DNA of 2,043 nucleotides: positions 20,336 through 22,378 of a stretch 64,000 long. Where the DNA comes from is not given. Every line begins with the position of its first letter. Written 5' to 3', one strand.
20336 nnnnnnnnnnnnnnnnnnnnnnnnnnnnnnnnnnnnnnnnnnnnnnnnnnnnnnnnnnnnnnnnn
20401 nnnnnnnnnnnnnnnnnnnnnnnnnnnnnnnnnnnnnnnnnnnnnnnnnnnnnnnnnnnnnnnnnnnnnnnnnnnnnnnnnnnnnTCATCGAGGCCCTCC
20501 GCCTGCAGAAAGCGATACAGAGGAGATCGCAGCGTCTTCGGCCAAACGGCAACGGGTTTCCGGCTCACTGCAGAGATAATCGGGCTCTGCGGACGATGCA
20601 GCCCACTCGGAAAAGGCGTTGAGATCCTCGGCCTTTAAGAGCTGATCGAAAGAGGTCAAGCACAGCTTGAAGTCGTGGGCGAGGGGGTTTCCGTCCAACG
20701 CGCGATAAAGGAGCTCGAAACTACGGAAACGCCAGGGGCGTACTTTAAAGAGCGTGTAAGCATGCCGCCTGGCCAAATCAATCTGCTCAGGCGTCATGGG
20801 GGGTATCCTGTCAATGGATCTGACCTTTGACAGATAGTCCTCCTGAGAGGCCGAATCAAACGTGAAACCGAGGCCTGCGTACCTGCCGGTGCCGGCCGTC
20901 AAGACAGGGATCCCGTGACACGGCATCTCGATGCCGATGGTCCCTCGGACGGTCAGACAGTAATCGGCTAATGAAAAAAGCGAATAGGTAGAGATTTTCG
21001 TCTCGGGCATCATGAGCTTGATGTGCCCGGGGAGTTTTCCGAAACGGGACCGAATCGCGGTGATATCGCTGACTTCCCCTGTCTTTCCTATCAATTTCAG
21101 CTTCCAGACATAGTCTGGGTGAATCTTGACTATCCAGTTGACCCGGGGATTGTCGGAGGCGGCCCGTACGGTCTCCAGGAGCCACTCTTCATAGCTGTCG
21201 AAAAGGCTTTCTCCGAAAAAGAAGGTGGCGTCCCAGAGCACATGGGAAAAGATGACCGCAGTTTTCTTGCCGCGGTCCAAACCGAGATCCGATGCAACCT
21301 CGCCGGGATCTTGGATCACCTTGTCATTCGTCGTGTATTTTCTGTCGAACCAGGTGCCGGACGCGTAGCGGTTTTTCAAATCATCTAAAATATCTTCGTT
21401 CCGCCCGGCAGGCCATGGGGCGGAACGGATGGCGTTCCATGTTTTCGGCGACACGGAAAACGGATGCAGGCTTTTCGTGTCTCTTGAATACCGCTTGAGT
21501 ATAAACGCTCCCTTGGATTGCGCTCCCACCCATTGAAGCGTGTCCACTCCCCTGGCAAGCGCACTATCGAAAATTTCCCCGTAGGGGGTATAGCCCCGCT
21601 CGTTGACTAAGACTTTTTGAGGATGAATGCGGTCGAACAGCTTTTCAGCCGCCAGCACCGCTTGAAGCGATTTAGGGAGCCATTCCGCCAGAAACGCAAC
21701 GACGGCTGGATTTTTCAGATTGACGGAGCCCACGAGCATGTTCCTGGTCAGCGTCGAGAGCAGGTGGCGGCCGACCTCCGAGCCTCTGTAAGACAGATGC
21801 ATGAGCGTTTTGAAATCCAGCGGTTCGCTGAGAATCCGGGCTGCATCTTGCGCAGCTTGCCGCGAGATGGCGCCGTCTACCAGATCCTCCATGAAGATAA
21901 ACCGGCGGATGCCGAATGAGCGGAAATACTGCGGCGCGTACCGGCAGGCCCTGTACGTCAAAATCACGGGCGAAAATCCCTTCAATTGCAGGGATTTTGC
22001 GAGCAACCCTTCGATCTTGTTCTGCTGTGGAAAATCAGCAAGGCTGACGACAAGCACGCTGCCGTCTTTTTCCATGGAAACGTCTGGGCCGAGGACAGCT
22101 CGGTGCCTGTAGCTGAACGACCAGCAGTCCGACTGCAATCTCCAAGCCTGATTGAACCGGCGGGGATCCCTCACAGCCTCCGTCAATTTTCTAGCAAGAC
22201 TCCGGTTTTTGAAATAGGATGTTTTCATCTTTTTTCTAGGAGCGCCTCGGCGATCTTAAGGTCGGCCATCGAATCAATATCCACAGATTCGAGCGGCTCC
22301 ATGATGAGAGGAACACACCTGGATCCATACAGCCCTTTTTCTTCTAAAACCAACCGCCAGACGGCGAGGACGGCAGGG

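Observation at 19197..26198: KpsS/KpsC-like (Kdo-transferase family) enzyme between wzt and a CMP-nonulosonate synthetase; possible non-Kdo chain-terminating cap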

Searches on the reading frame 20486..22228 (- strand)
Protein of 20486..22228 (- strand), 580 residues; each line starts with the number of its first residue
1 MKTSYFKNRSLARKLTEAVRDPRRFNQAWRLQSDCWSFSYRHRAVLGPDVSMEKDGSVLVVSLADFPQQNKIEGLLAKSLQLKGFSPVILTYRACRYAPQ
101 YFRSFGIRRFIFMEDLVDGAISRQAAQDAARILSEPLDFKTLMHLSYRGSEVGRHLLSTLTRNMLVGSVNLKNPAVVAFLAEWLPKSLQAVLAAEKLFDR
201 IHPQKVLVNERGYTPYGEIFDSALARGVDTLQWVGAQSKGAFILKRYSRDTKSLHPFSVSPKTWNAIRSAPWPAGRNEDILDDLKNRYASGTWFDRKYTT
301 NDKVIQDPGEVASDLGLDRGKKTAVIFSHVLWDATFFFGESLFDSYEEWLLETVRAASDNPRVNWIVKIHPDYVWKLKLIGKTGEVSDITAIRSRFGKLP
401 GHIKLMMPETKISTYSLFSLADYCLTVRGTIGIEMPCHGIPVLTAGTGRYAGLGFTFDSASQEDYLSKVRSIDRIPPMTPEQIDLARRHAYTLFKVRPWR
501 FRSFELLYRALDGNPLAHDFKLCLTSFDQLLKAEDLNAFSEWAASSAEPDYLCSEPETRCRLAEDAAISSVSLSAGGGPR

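Call 4: search_protein_families(library=pfam, proteins=[window:20486-22228:-], max_evalue=0.01)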
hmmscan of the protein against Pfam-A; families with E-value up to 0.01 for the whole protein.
window:20486-22228:- (580 aa): 1 family
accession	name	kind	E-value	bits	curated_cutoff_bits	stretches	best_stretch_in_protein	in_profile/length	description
PF05159.20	Capsule_synth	-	0.0016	18.4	20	1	343-465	166-281/310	Capsule polysaccharide biosynthesis protein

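Call 5: search_protein_families(library=ncbifam, proteins=[window:20486-22228:-], max_evalue=0.01)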
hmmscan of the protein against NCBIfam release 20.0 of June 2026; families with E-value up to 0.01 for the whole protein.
window:20486-22228:- (580 aa): 0 families

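Call 6: search_solved_structures(query=window:20486-22228:-, max_evalue=10, show_alignments=2)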
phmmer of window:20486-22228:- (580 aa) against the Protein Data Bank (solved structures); distinct sequences matched with E-value up to 10: 1.
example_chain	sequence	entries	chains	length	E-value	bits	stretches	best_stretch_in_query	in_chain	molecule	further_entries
6mgd_A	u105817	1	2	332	0.72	11.5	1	322-458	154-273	Capsular polysaccharide export system protein KpsC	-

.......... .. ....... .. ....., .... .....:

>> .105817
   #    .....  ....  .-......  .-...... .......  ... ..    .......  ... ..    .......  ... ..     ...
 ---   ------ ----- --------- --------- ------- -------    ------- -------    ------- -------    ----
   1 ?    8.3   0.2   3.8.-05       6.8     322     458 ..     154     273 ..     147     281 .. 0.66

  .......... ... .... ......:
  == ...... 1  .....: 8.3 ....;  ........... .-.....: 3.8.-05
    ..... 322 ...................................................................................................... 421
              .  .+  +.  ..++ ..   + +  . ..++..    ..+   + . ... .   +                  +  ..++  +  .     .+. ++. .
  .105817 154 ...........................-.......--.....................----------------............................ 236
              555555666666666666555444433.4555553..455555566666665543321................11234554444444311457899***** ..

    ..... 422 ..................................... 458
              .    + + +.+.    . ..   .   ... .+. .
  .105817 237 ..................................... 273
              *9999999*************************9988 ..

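Call 7: find_homologous_proteins(query=window:20486-22228:-, max_evalue=0.001)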
Query window:20486-22228:- (580 aa): 1316 proteins with E <= 0.001 among 8000 candidates; the best 120 are listed.
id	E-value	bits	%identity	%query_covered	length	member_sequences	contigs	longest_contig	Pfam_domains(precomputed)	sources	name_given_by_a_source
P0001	0.0e+0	1338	100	100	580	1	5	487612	-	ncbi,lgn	-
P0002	1.9e-213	728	56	94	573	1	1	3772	-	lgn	-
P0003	2.4e-201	688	52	99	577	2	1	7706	-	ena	-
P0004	7.9e-177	607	52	86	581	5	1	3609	-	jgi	jgi:hypothetical protein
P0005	5.6e-175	601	49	93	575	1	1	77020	-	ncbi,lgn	-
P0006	3.6e-174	599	48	95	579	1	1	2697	-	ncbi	-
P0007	1.1e-173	597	49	92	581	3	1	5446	-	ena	-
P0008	1.5e-172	593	50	86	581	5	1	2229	-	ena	-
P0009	2.7e-171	589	48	95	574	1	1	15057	-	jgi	-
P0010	1.7e-170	587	49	93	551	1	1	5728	-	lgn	-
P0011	1.1e-169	584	48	93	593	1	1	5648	-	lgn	-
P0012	3.0e-169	582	48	92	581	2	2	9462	-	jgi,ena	jgi:hypothetical protein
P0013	7.4e-166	571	48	92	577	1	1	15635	-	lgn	-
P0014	1.5e-165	570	50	86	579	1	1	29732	-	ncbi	-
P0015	1.8e-165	570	48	95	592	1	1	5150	-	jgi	jgi:hypothetical protein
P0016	9.6e-165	568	46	91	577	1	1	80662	-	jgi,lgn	-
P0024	4.2e-158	546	46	94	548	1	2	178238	PF05159.21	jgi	jgi:hypothetical protein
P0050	4.6e-151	522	46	94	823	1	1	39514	PF13847.13,PF13489.13,PF13649.13,PF08241.19,PF08242.19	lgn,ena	-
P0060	7.8e-149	515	46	85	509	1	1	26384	PF05159.21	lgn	-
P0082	3.8e-145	503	45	88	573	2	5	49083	PF05159.21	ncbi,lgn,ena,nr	ncbi:MAG: hypothetical protein FJ027_03565 [Candidatus Rokubacteria bacterium]|nr:hypothetical prote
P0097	6.3e-143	496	43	91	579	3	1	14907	PF05159.21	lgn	-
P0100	1.4e-142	494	45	91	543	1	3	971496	-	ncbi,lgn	-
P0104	5.5e-142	492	42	91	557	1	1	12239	PF05159.21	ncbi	-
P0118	9.4e-140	485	44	87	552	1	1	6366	PF05159.21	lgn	-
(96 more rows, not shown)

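Call 9: find_encoding_contigs(protein=P0001, flank=3000, max_places=3)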
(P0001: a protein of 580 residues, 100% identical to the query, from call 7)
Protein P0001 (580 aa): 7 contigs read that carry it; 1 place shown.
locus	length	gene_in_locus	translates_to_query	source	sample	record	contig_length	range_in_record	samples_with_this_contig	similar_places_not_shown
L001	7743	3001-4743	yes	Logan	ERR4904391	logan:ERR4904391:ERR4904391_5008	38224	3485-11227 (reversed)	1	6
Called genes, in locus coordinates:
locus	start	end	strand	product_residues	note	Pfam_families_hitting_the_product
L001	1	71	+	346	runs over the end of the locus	PF03102:NeuB, PF08666:SAF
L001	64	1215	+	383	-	PF02350:Epimerase_2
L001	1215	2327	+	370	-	PF13578:Methyltransf_24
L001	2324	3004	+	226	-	PF02348:CTP_transf_3, PF12804:NTP_transf_3 (weak)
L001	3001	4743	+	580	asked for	-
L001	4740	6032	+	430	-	PF00005:ABC_tran, PF13304:AAA_21 (faint), PF14524:Wzt_C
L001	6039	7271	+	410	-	PF00534:Glycos_transf_1, PF13692:Glyco_trans_1_4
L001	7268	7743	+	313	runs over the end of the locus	PF00535:Glycos_transf_2, PF10111:Glyco_tranf_2_2 (weak), PF13641:Glyco_tranf_2_3 (weak)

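Call 15: find_related_loci(query=A1, collection=genome_contigs, flank=10000)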
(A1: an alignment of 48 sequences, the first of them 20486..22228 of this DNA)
Query A1 (580 aa) in genome_contigs; peptide patterns used: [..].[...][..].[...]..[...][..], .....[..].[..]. (x = any residue, [..] = any of these).
252 stretches matched a pattern; 242 encode a relative of the query (tblastn E <= 1e-3); the best 80 are kept; 80 distinct loci.
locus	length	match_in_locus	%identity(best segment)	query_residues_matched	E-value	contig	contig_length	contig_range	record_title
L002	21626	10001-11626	49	13-552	2e-179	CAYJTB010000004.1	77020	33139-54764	MAG TPA_asm: uncultured bacterium isolate ERP125453_co1_402 genome assembly, contig: NODE_183_length_77020_cov_9.355928,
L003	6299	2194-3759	50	34-554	4e-165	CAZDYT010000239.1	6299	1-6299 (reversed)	MAG TPA_asm: uncultured bacterium isolate binchicken_co95_48 genome assembly, contig: NODE_7088_length_6299_cov_6.063421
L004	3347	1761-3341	48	9-527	1e-171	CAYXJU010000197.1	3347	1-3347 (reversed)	MAG TPA_asm: uncultured Candidatus Bathyarchaeia archaeon isolate SRP098346_co1_293 genome assembly, contig: NODE_47092_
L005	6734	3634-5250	45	10-546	2e-152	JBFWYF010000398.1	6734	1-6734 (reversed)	MAG: Pirellulaceae bacterium isolate CA_2019_TPBS_158 NODE_41451_length_6734_cov_2.874981_TPBS, whole genome shotgun seq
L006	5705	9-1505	45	48-557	4e-153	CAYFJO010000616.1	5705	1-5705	MAG TPA_asm: uncultured Pirellulaceae bacterium isolate ERP003628_co1_109 genome assembly, contig: NODE_12819_length_570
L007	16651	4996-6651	43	1-556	3e-148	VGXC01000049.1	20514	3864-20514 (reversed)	MAG: Nitrospira sp. isolate M_DeepCast_65m_m2_155 M_DeepCast_65m_m2_155_Ga0194120_10004777, whole genome shotgun sequenc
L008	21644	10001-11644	43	8-552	3e-148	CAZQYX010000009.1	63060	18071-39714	MAG TPA_asm: uncultured Candidatus Peribacteria bacterium isolate ERP113451_co3_227 genome assembly, contig: NODE_197_le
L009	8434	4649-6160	45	48-552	7e-147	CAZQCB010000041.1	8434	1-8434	MAG TPA_asm: uncultured Candidatus Peribacteria bacterium isolate SRP178908_co2_130 genome assembly, contig: NODE_5549_l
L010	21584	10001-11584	45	23-552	5e-146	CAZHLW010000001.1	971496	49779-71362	MAG TPA_asm: uncultured Candidatus Peribacteria bacterium isolate SRP292972_co3_23 genome assembly, contig: NODE_3_lengt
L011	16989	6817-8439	42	21-560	3e-145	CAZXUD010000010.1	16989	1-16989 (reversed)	MAG TPA_asm: uncultured Candidatus Peribacteria bacterium isolate binchicken_co105_49 genome assembly, contig: NODE_4238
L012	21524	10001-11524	45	57-560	3e-144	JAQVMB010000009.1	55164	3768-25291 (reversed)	MAG: Candidatus Peribacteraceae bacterium isolate STF1_123 NODE_1079_length_55164_cov_4.165107_Sandtown_F1, whole genome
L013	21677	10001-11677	40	33-578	1e-143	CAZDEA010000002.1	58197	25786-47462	MAG TPA_asm: uncultured Candidatus Peribacteria bacterium isolate SRP342105_co3_168 genome assembly, contig: NODE_310_le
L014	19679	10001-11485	44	57-552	2e-143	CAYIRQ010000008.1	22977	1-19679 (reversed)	MAG TPA_asm: uncultured Candidatus Peribacteria bacterium isolate ERP119705_co25_638 genome assembly, contig: NODE_1231_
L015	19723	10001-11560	44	56-569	4e-141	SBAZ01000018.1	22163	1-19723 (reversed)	MAG: Planctomycetales bacterium isolate Bin_23_1_1 Hy_contig34288, whole genome shotgun sequence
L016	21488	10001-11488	45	56-556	7e-140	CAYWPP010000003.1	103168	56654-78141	MAG TPA_asm: uncultured Candidatus Peribacteria bacterium isolate binchicken_co350_165 genome assembly, contig: NODE_276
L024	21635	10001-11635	40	9-552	3e-135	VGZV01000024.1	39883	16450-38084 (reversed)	MAG: SAR202 cluster bacterium isolate K_DeepCast_65m_m2_033 K_DeepCast_65m_m2_033_Ga0194128_10001533, whole genome shotg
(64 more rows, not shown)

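Call 18: predict_structure(alignment_id=A1)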
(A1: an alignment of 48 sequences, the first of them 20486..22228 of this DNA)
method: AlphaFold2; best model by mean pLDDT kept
length: 580 residues; sequences in the alignment: 48
mean_pLDDT: 90.0   pTM: 0.89
mean pLDDT of the five models: 90.0, 89.9, 88.9, 88.3, 87.9
residues with pLDDT >= 90: 434; 70-90: 103; 50-70: 15; < 50: 28
segments of 3 or more residues with pLDDT < 50: 1-3, 556-580
pLDDT, mean of each block of 10 residues (from residue 1): 59 86 93 97 89 89 96 98 97 97 97 97 98 94 96 95 86 94 98 98 97 96 98 92 96 93 93 90 92 71 92 97 92 80 91 98 96 76 79 95 95 95 94 97 89 95 98 98 96 94 91 86 97 97 97 62 41 31
secondary structure, 60 per line:
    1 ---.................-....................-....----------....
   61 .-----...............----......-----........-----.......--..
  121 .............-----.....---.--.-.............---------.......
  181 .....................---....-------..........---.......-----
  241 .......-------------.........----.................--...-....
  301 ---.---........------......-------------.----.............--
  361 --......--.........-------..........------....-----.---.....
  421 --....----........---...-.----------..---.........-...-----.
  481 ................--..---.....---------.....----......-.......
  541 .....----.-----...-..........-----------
elements in order: H4-20 H22-41 H43-46 E57-61 H67-81 E86-91 H97-104 E110-112 H113-116 H119-133 H139-143 H152-164 H174-201 E205-208 H216-225 E229-235 E241-247 H261-269 H274-290 H297-300 H308-315 E322-327 H346-358 E363-368 H371-379 H387-396 E403-406 H416-420 E423-426 H431-438 E442-444 H462-470 H480-496 E504-508 E518-522 H527-532 H534-545 H560-569

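Call 22: fold_search(model_id=the predicted structure, library=pdb)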
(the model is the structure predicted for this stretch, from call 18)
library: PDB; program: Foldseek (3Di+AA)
matches with E <= 10: 1477; with E <= 0.001: 208
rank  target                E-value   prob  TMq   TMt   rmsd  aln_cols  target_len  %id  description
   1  3otg                  4.0e-08  1.00  0.24  0.33  15.3       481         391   12  Crystal Structure of CalG1, Calicheamicin Glycostyltransferase, TDP bound form (released 2010-12-15)
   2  3dzc_A                4.4e-08  1.00  0.23  0.33  12.7       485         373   13  2.35 Angstrom resolution structure of WecB (VC0917), a UDP-N-acetylglucosamine 2-epimerase from Vibrio cholerae. (released 2008-08-12)
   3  4fkz_A                5.0e-08  1.00  0.26  0.34  13.4       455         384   13  Crystal structure of Bacillus subtilis UDP-GlcNAc 2-epimerase in complex with UDP-GlcNAc and UDP (released 2013-05-08)
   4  3beo_A                6.5e-08  1.00  0.26  0.36  11.8       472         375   14  A Structural Basis for the allosteric regulation of non-hydrolyzing UDP-GlcNAc 2-epimerases (released 2008-02-19)
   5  6mgb                  7.2e-08  1.00  0.31  0.51   8.7       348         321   15  Thermosulfurimonas dismutans KpsC, beta Kdo 2,4 transferase (released 2019-03-27)
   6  1f6d_C                1.4e-07  1.00  0.25  0.34  12.5       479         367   13  THE STRUCTURE OF UDP-N-ACETYLGLUCOSAMINE 2-EPIMERASE FROM E. COLI. (released 2000-12-13)
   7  8fux_A                1.6e-07  1.00  0.30  0.50   9.4       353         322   16  KpsC D160C ternary complex (released 2023-03-08)
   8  4rif_A                1.7e-07  1.00  0.23  0.32  11.9       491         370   10  Landomycin Glycosyltransferase LanGT2, carbasugar substrate complex (released 2015-01-28)
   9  6vlc_D                1.8e-07  1.00  0.26  0.39  12.0       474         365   12  Crystal structure of UDP-GlcNAc 2-epimerase from Neisseria meningitidis bound to UDP-GlcNAc (released 2020-11-11)
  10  6mgc                  1.9e-07  1.00  0.31  0.51   9.3       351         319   15  Escherichia coli KpsC, N-terminal domain (released 2019-03-27)
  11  3d0r_A                2.1e-07  1.00  0.25  0.34  11.7       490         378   13  Crystal structure of calG3 from Micromonospora echinospora determined in space group P2(1) (released 2008-06-24)
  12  6vlc_B                2.3e-07  1.00  0.25  0.37  12.2       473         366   12  Crystal structure of UDP-GlcNAc 2-epimerase from Neisseria meningitidis bound to UDP-GlcNAc (released 2020-11-11)
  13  3tsa_A                2.3e-07  1.00  0.22  0.32  17.9       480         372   11  Spinosyn Rhamnosyltransferase SpnG (released 2012-02-15)
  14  5xvs_B                2.4e-07  1.00  0.24  0.35  12.4       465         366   11  Crystal structure of UDP-GlcNAc 2-epimerase NeuC complexed with UDP (released 2018-04-11)
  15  1f6d_A                2.7e-07  1.00  0.24  0.34  14.8       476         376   13  THE STRUCTURE OF UDP-N-ACETYLGLUCOSAMINE 2-EPIMERASE FROM E. COLI. (released 2000-12-13)
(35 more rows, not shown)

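Call 35: search_protein_families(library=pfam, alignment_id=A1, max_evalue=0.01)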
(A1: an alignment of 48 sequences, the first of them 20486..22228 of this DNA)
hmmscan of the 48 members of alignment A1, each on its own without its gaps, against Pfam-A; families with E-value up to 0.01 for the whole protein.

A. member 1, window:20486-22228:- (580 aa): 1 family
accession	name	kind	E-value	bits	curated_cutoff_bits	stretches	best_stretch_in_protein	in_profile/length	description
PF05159.20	Capsule_synth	-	0.0016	18.4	20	1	343-465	166-281/310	Capsule polysaccharide biosynthesis protein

B. families by the number of members that match (of 48 scanned): 2 families
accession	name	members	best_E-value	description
PF05159.20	Capsule_synth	34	3.6e-06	Capsule polysaccharide biosynthesis protein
PF13439.12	Glyco_transf_4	1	0.0074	Glycosyltransferase Family 4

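Call 36: search_solved_structures(query=A1, max_evalue=1, show_alignments=3)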
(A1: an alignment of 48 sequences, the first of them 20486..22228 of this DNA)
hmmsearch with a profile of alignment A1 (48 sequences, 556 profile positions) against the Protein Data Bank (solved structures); distinct sequences matched with E-value up to 1: 0.

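Call 43: find_encoding_contigs(protein=P0005, flank=10000, max_places=1)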
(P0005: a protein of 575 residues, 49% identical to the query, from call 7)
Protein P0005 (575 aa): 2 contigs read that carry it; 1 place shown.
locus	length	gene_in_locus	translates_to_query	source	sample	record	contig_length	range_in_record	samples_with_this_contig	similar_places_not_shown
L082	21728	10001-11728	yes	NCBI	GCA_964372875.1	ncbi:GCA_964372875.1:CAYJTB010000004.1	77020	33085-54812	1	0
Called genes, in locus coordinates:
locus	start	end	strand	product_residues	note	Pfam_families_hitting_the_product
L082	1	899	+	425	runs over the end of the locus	PF00005:ABC_tran, PF13304:AAA_21 (faint), PF14524:Wzt_C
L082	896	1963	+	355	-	PF01370:Epimerase, PF02719:Polysacc_synt_2 (weak), PF04321:RmlD_sub_bind, PF16363:GDP_Man_Dehyd, PF07993:NAD_binding_4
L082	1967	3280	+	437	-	PF00534:Glycos_transf_1, PF13692:Glyco_trans_1_4, PF13524:Glyco_trans_1_2, PF20706:GT4-conflict (weak)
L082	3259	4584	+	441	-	PF13692:Glyco_trans_1_4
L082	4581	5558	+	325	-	PF00106:adh_short, PF01073:3Beta_HSD, PF01370:Epimerase, PF02719:Polysacc_synt_2, PF04321:RmlD_sub_bind, PF05368:NmrA (weak), PF13460:NAD_binding_10, PF16363:GDP_Man_Dehyd, +1 more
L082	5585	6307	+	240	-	PF01596:Methyltransf_3, PF13578:Methyltransf_24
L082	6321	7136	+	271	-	-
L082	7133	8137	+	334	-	PF03102:NeuB, PF08666:SAF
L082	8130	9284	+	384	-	PF02350:Epimerase_2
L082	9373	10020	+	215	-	PF02348:CTP_transf_3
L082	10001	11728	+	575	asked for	-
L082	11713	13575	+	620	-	PF13522:GATase_6, PF13537:GATase_7, PF00733:Asn_synthase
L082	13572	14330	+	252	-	PF03407:Nucleotid_trans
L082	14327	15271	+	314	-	PF13641:Glyco_tranf_2_3 (weak), PF00535:Glycos_transf_2, PF10111:Glyco_tranf_2_2 (weak)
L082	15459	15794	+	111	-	PF01909:NTP_transf_2, PF18765:Polbeta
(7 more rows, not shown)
